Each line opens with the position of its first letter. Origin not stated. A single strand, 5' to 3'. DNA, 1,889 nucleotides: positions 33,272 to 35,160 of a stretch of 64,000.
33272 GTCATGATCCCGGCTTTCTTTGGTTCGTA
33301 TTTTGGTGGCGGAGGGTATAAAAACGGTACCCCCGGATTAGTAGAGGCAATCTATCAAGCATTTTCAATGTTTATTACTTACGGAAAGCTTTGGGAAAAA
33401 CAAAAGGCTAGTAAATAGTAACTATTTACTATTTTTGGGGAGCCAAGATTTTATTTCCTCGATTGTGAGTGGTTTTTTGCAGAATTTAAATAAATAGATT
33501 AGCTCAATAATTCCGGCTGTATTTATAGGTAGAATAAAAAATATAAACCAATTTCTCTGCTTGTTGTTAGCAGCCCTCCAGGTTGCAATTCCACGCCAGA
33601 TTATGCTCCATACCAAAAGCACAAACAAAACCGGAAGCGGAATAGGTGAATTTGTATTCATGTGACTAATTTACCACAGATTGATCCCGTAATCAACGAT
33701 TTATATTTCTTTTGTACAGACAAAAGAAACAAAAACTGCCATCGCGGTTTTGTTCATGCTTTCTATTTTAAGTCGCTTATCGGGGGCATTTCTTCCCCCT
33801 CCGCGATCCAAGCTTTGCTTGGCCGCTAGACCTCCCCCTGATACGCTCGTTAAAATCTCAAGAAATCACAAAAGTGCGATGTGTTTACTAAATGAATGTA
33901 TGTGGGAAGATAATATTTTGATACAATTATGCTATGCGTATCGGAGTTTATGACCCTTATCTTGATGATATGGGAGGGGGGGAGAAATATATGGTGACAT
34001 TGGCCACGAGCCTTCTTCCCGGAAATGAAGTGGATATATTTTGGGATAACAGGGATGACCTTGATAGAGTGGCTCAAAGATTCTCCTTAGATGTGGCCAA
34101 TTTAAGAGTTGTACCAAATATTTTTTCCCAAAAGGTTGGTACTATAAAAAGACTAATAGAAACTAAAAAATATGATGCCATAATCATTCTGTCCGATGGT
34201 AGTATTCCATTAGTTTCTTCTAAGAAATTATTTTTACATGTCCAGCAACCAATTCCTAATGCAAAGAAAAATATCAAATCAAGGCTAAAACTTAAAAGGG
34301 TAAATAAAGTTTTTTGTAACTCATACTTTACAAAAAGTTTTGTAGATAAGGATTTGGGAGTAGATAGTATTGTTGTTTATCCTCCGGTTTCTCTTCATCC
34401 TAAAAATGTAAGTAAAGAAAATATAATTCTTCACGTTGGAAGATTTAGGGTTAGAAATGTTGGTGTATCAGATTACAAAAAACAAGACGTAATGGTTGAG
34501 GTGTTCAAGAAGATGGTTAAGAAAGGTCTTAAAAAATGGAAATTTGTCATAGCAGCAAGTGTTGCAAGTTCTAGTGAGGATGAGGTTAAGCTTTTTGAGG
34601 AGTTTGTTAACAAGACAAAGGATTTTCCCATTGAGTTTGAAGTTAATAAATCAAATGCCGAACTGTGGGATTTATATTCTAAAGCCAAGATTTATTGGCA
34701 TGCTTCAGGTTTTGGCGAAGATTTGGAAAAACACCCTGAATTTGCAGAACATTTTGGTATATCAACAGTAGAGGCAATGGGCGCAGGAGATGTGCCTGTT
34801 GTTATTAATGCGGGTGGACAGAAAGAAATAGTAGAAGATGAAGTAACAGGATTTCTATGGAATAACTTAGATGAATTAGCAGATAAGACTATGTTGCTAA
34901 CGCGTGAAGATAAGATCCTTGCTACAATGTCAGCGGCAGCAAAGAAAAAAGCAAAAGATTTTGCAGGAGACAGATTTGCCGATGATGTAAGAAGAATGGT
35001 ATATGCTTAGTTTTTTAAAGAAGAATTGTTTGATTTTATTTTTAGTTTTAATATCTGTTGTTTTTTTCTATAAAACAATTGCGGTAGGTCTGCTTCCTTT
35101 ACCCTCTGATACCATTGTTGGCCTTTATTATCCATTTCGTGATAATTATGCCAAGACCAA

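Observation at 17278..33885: Two copies of a conserved, apparently structured RNA element in the only sizeable intergenic gaps of the glycosylation arrays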

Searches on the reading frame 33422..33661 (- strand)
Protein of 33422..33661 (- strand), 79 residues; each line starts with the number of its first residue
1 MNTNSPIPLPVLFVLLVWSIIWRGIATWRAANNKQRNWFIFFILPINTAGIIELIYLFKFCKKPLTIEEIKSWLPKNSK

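Call 78: search_protein_families(library=pfam, proteins=[window:33422-33661:-], max_evalue=0.001)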
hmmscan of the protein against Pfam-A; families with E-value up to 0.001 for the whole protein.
window:33422-33661:- (79 aa): 1 family
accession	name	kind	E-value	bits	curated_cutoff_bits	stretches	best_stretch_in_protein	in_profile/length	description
PF18893.5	DUF5652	-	8.2e-21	73.9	23.4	1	3-64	7-67/71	Family of unknown function (DUF5652)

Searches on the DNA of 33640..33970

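Call 11: search_rna_families(source=window, start=33640, end=33970, threshold=evalue, max_evalue=10)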
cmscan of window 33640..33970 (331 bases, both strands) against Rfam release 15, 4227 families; matches with E-value up to 10: 3.
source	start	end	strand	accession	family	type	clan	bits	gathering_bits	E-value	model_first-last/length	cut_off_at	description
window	33708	33759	-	RF01742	lactis-plasmid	Gene; sRNA;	-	19.8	70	0.89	1-106/106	no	lactis-plasmid RNA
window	33644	33800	-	RF02060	STnc410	Gene; sRNA;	-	15.6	50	0.4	1-158/158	no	Enterobacterial sRNA STnc410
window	33687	33754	-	RF00265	SNORA69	Gene; snRNA; snoRNA; HACA-box;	-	13.9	47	7.7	60-126/132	no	Small nucleolar RNA SNORA69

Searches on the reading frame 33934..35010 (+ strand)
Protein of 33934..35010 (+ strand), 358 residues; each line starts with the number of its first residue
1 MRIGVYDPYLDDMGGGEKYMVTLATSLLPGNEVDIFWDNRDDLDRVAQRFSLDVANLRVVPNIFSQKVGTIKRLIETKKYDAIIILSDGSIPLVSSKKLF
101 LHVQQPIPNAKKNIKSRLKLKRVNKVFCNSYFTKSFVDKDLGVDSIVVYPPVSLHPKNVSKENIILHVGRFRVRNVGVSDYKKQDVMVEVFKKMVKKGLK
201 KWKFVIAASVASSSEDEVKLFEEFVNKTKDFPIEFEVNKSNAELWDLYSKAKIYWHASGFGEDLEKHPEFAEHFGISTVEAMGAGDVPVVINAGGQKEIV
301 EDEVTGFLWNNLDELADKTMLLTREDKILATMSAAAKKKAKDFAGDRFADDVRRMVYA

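Call 14: find_encoding_contigs(protein=window:33934-35010:+, flank=3000, max_places=10)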
Protein window:33934-35010:+ (358 aa): 2 contigs read that carry it; 2 places shown.
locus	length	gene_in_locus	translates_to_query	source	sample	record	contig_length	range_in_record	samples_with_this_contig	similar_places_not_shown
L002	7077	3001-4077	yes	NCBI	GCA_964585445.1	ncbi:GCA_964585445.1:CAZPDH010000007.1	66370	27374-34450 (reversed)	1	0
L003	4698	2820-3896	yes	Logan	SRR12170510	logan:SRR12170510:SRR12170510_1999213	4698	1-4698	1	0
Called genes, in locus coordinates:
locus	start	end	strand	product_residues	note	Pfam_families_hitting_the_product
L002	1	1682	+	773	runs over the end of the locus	PF09586:YfhO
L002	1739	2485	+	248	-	PF00535:Glycos_transf_2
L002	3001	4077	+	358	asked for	PF00534:Glycos_transf_1, PF13692:Glyco_trans_1_4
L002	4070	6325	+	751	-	PF09586:YfhO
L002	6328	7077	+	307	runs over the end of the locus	PF00535:Glycos_transf_2, PF10111:Glyco_tranf_2_2, PF13641:Glyco_tranf_2_3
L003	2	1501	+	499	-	?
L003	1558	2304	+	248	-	PF00535:Glycos_transf_2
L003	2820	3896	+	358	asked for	PF00534:Glycos_transf_1, PF13692:Glyco_trans_1_4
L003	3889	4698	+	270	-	?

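Call 41: find_homologous_proteins(query=window:33934-35010:+, max_evalue=1e-30)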
Query window:33934-35010:+ (358 aa): 3256 proteins with E <= 1e-30 among 6510 candidates; the best 120 are listed.
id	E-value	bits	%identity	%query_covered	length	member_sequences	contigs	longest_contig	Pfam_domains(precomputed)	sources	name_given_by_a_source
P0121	4.0e-234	794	100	100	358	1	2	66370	PF00534.27,PF13692.13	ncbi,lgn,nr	ncbi:MAG TPA: glycosyltransferase [Patescibacteria group bacterium]|nr:glycosyltransferase [Patescib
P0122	1.0e-190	651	78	100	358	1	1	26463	PF00534.27,PF13439.13,PF13692.13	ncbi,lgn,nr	ncbi:MAG TPA: glycosyltransferase [Patescibacteria group bacterium]|nr:glycosyltransferase [Patescib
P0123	2.9e-164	564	69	99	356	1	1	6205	PF00534.27,PF13692.13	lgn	-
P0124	1.7e-162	559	69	99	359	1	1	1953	PF00534.27,PF13692.13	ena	-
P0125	7.1e-160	550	66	99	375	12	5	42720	PF00534.27,PF13692.13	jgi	-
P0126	7.3e-160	550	66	99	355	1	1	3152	PF00534.27,PF13692.13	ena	-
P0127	2.9e-159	548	67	100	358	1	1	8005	PF00534.27,PF13692.13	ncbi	-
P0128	1.2e-158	546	66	99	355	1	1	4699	PF00534.27,PF13692.13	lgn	-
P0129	1.6e-157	542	64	99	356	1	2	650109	PF00534.27,PF13692.13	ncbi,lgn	-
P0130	6.8e-156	537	65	99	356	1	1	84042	PF00534.27,PF13692.13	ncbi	-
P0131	1.5e-155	536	64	99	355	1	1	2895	PF00534.27,PF13692.13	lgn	-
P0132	2.1e-155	535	67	99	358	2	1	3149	PF00534.27,PF13439.13,PF13692.13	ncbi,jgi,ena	-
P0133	5.9e-154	531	65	99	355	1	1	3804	PF00534.27,PF13692.13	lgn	-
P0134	1.6e-153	529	65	99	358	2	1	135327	PF00534.27,PF13692.13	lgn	-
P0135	1.7e-153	529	63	99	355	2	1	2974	PF00534.27,PF13692.13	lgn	-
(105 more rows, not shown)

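Call 42: find_encoding_contigs(protein=P0122, flank=10000, max_places=3)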
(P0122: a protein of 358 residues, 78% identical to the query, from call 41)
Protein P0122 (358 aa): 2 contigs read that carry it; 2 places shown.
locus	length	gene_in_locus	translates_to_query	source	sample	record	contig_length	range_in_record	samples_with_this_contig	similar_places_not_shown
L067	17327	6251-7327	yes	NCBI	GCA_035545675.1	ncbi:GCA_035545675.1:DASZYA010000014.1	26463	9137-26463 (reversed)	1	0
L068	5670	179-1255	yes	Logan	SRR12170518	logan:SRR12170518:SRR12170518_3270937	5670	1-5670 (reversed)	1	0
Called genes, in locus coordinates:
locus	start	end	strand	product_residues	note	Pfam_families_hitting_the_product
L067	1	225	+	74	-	?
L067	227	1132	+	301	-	PF00535:Glycos_transf_2, PF13641:Glyco_tranf_2_3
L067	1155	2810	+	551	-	PF13231:PMT_2 (weak), PF10131:PTPS_related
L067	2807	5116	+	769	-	PF09586:YfhO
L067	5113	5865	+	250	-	PF00535:Glycos_transf_2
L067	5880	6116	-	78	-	PF18893:DUF5652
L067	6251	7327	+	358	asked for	PF13439:Glyco_transf_4 (weak), PF00534:Glycos_transf_1, PF13692:Glyco_trans_1_4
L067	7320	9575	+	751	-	PF09586:YfhO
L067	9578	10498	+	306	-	PF00535:Glycos_transf_2, PF13641:Glyco_tranf_2_3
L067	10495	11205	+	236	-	PF00535:Glycos_transf_2, PF10111:Glyco_tranf_2_2 (weak)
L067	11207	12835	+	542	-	PF10131:PTPS_related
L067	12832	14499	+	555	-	PF02366:PMT (weak), PF13231:PMT_2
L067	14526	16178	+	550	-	PF02366:PMT, PF13231:PMT_2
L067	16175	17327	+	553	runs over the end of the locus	PF02366:PMT, PF13231:PMT_2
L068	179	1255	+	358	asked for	PF13439:Glyco_transf_4 (weak), PF00534:Glycos_transf_1, PF13692:Glyco_trans_1_4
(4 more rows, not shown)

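Call 54: find_encoding_contigs(protein=P0123, flank=6000, max_places=4)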
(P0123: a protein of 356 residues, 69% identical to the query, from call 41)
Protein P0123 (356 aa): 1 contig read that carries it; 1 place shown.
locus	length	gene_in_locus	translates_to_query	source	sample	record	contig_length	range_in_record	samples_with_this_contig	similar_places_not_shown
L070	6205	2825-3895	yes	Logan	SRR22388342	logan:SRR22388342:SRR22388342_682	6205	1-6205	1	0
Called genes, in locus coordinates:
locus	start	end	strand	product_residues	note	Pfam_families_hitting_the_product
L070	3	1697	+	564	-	?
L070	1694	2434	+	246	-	PF00535:Glycos_transf_2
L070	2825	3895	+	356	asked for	PF00534:Glycos_transf_1, PF13692:Glyco_trans_1_4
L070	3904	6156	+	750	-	PF09586:YfhO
